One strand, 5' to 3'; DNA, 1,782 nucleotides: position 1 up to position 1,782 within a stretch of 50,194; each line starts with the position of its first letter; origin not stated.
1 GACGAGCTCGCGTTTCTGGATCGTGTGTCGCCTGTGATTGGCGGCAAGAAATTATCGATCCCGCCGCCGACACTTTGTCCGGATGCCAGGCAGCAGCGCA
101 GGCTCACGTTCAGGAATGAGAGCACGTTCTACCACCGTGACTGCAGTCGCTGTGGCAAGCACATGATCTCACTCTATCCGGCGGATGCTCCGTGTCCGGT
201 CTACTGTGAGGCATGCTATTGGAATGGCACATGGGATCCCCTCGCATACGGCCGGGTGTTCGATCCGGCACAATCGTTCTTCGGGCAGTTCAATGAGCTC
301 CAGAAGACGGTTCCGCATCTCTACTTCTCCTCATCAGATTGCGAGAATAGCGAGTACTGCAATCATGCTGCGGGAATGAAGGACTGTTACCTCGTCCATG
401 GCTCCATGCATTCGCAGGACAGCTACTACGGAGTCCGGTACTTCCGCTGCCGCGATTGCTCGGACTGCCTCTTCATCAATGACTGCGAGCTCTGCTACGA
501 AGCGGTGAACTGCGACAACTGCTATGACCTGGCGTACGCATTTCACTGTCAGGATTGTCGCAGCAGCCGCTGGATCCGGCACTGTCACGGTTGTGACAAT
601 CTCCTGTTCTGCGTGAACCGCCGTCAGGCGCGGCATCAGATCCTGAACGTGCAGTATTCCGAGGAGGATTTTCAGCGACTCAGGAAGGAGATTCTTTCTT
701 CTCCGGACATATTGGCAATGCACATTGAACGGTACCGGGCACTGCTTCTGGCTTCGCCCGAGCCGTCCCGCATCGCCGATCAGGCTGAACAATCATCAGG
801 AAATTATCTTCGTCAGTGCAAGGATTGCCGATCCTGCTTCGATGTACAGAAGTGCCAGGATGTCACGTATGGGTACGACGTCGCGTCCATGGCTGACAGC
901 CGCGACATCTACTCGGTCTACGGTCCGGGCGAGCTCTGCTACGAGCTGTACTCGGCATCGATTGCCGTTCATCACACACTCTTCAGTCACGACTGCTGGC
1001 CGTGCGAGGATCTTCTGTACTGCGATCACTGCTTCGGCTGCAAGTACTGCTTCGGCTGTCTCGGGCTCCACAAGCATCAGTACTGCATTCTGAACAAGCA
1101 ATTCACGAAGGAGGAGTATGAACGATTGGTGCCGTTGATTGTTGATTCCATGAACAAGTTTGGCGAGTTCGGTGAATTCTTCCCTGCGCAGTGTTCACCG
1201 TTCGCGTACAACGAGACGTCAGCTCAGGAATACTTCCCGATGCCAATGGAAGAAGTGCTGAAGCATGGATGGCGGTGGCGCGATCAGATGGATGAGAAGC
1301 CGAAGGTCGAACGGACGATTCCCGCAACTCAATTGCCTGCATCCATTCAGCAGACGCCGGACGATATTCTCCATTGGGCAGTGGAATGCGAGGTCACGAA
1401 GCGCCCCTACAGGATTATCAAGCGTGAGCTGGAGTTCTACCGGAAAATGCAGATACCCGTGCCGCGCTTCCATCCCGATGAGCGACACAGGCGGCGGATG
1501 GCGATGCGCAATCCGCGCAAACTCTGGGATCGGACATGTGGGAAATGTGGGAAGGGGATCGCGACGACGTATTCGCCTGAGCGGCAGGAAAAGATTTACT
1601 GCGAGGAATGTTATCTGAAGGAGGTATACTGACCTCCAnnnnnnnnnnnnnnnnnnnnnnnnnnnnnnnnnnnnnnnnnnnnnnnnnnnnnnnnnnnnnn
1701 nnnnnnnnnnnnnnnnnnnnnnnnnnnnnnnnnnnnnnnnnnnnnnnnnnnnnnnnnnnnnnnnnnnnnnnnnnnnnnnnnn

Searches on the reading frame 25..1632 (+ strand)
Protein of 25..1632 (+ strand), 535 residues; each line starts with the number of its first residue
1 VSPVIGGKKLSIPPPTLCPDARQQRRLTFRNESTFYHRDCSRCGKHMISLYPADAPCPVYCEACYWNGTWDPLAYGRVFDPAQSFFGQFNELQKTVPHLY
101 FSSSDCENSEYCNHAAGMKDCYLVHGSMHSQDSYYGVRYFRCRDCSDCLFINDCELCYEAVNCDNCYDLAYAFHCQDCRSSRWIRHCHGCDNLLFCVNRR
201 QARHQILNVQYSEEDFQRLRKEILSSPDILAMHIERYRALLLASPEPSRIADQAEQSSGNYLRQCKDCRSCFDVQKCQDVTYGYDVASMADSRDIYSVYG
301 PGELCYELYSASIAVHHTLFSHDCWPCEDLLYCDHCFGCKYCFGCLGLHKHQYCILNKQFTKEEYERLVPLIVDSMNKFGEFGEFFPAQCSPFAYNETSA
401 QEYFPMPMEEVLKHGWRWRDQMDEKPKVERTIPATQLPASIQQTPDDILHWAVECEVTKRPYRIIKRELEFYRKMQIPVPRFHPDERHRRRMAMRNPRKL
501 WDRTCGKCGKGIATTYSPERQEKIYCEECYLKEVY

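Call 63: search_protein_families(library=pfam, proteins=[window:25-1632:+], max_evalue=0.001)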
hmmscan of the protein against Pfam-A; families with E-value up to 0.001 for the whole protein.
window:25-1632:+ (535 aa): 1 family
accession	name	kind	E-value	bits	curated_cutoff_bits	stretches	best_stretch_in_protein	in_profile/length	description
PF23477.1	zf_Tbcl_2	-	6.2e-05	23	27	1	498-532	1-35/37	Probable treble clef zinc finger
